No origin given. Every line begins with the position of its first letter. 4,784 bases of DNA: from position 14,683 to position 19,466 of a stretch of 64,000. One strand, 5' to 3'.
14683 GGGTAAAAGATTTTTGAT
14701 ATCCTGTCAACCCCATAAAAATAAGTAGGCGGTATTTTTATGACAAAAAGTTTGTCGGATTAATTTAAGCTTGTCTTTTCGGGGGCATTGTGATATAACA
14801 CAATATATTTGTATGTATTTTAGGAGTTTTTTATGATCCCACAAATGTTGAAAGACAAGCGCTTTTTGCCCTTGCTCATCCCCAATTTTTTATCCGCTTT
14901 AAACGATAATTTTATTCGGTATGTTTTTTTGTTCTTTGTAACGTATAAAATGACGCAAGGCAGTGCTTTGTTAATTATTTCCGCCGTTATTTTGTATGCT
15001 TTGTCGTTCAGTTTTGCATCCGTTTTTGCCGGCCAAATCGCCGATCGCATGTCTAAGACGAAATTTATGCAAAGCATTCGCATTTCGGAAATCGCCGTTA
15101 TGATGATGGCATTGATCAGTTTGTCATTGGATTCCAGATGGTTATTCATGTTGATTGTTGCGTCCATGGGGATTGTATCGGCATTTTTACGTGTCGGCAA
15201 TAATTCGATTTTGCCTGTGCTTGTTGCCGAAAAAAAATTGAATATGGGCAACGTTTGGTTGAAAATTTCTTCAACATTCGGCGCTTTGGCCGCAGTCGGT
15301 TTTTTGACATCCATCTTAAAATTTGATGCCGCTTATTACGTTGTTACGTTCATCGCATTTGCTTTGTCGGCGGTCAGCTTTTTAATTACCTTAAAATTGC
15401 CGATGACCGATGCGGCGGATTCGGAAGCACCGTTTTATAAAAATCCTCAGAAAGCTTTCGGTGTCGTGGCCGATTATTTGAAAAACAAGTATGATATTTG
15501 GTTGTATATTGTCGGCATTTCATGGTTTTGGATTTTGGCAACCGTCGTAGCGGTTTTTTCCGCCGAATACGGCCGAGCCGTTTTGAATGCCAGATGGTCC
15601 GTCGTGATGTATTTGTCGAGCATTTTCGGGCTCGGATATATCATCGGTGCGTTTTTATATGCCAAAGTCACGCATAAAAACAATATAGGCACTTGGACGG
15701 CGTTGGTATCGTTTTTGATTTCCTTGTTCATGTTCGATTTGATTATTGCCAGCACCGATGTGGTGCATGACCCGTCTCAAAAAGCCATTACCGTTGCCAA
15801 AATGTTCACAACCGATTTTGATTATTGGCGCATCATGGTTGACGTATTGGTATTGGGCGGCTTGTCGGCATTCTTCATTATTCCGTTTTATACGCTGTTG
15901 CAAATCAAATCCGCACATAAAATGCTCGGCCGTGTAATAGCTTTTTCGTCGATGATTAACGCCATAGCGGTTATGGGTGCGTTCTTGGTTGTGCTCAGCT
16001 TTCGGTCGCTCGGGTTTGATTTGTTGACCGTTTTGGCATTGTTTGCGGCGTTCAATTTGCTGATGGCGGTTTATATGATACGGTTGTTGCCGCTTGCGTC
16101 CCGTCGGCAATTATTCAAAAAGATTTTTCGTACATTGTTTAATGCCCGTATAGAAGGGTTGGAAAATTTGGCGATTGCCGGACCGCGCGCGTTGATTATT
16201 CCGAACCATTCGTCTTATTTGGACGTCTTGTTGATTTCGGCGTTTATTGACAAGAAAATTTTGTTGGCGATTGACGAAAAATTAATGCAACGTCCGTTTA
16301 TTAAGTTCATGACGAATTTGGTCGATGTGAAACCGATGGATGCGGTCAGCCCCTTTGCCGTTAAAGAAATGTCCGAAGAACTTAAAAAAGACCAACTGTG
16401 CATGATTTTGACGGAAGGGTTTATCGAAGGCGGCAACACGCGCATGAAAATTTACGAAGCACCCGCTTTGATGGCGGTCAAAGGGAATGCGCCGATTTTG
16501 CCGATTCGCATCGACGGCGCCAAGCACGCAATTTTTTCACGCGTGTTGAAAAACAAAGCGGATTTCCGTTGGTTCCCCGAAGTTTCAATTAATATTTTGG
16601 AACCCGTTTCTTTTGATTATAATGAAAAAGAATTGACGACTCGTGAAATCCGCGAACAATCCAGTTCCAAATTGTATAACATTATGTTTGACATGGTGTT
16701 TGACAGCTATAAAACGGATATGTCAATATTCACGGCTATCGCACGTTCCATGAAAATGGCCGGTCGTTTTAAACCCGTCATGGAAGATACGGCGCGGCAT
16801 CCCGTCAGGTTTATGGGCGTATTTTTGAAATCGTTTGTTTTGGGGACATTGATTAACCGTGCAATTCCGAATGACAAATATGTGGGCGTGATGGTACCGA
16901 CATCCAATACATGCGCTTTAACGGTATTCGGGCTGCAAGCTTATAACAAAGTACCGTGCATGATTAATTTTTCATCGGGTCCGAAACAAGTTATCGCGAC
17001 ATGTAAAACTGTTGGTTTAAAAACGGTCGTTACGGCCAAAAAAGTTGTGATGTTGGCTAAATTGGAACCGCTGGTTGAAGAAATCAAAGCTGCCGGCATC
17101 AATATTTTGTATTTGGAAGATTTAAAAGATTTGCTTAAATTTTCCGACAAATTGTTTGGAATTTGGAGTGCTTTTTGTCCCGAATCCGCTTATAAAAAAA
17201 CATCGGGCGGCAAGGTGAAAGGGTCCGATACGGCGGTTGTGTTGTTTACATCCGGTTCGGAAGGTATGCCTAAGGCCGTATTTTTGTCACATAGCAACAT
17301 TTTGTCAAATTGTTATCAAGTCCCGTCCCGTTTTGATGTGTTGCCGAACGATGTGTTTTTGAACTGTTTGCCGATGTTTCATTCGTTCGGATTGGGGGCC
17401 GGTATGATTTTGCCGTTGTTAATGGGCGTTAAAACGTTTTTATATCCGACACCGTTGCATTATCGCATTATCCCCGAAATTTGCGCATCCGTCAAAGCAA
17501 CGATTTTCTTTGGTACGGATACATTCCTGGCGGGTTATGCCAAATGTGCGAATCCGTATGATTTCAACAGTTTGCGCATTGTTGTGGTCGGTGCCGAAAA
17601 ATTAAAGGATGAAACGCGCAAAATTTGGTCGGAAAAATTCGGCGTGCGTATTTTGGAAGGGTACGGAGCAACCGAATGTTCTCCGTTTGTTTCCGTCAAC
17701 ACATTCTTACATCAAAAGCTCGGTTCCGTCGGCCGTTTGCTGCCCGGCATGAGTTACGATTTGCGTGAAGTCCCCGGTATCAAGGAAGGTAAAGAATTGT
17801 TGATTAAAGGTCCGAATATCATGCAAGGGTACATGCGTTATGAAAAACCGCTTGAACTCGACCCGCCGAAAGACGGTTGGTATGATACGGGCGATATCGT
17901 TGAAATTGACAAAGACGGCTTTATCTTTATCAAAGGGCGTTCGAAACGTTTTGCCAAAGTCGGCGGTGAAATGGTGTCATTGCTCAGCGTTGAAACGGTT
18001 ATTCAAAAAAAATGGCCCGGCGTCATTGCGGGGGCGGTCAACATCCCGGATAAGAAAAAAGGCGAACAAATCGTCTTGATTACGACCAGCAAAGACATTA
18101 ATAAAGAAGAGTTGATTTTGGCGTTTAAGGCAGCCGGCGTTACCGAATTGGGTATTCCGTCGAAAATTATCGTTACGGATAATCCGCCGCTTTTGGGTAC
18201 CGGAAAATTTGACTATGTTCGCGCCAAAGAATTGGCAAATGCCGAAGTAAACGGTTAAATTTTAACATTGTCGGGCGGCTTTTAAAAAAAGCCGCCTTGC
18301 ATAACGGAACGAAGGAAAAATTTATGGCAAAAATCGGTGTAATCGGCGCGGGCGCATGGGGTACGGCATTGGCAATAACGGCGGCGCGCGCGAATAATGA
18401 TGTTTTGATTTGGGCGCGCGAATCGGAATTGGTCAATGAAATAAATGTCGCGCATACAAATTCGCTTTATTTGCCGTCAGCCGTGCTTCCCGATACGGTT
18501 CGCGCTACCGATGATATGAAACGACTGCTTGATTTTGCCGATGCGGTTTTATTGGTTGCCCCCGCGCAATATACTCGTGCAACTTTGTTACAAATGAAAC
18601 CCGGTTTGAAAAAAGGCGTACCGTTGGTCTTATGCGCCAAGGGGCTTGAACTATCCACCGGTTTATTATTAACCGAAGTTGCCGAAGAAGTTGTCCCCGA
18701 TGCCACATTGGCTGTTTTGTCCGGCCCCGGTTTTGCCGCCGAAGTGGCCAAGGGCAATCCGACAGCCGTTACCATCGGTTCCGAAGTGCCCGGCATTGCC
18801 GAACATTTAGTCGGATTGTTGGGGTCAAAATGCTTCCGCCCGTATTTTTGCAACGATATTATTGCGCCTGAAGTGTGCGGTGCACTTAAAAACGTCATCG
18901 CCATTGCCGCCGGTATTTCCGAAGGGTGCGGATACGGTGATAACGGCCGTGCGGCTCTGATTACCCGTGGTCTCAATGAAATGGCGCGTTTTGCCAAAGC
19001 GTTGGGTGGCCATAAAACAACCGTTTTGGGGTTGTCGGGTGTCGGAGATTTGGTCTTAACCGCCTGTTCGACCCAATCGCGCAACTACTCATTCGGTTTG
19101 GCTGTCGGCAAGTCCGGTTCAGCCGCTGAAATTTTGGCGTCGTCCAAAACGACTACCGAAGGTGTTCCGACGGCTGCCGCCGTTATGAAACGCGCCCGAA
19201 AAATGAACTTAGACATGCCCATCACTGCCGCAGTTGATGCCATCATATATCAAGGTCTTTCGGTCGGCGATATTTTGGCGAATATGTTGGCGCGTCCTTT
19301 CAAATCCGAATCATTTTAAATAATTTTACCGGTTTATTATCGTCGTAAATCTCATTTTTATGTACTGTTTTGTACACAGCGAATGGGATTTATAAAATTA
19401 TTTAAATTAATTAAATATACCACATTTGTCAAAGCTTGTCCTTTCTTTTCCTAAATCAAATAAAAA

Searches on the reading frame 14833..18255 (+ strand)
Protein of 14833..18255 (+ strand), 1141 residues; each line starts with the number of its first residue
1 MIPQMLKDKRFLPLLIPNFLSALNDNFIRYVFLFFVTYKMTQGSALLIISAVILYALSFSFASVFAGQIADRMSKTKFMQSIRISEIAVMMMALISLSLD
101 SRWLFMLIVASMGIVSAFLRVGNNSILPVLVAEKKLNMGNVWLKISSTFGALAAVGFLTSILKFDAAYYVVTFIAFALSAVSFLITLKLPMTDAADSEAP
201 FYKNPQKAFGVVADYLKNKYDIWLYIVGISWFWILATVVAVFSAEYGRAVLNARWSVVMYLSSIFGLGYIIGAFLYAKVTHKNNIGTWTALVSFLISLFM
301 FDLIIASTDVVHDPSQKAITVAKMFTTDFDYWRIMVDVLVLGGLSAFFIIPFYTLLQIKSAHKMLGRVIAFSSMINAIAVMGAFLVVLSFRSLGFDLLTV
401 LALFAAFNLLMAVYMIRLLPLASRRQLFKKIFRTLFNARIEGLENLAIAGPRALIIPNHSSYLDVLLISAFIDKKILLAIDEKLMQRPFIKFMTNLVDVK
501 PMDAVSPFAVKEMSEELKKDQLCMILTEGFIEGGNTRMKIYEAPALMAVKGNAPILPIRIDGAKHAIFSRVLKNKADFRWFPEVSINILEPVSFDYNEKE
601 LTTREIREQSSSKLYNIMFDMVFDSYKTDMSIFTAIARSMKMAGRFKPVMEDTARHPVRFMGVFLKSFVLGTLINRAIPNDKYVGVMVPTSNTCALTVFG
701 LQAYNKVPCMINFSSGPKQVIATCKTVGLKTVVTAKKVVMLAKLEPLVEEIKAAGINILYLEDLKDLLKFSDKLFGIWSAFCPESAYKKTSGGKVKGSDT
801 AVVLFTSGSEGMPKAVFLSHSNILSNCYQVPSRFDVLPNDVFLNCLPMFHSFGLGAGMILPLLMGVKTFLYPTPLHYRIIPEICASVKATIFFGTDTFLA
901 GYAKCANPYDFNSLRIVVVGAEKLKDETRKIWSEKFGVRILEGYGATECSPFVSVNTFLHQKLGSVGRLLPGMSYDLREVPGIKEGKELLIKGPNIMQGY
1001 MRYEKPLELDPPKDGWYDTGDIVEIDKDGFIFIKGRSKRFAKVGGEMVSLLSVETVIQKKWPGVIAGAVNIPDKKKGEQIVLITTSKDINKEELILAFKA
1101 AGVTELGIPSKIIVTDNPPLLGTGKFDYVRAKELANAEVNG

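Call 80: search_protein_families(library=pfam, proteins=[window:14833-18255:+], max_evalue=0.00001)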
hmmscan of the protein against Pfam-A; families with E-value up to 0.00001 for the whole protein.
window:14833-18255:+ (1141 aa): 3 families
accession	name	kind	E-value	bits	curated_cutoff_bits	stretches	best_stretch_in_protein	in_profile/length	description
PF00501.34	AMP-binding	-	6.4e-52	177.1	29.9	1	680-1000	45-383/384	AMP-binding enzyme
PF01553.26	Acyltransferase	-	1e-10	42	23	1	439-560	3-131/132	Acyltransferase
PF07690.21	MFS_1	-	2.1e-10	40.5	33.4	1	27-380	10-343/347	Major Facilitator Superfamily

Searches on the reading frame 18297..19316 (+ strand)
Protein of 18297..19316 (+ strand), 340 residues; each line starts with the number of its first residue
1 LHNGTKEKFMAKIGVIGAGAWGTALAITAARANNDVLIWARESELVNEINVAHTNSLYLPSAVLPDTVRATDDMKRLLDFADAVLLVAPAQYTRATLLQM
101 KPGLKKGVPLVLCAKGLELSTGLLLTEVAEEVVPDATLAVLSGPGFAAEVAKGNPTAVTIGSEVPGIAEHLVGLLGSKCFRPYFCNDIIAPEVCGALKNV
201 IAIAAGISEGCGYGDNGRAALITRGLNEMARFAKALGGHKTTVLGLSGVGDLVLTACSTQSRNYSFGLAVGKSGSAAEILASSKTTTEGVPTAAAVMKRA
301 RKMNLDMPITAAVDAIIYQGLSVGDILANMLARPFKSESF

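Call 81: search_protein_families(library=pfam, proteins=[window:18297-19316:+], max_evalue=0.00001)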
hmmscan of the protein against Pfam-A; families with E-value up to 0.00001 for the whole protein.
window:18297-19316:+ (340 aa): 5 families
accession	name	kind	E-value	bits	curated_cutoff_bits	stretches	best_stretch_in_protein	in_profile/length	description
PF07479.19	NAD_Gly3P_dh_C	-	4.9e-50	169.9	25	1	187-327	1-141/142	NAD-dependent glycerol-3-phosphate dehydrogenase C-terminus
PF01210.29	NAD_Gly3P_dh_N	-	1.7e-47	161.7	23.1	1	12-163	1-153/158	NAD-dependent glycerol-3-phosphate dehydrogenase N-terminus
PF20618.3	GPD_NAD_C_bact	-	2.7e-18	66.7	27.6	1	247-313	1-66/66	Bacterial GPD, NAD-dependent C-terminal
PF02558.23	ApbA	-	3.2e-06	27.3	22.2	1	13-118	1-104/150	Ketopantoate reductase PanE/ApbA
PF03807.23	F420_oxidored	-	9.8e-06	26.5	21.6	0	12-111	1-89/94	NADP oxidoreductase coenzyme F420-dependent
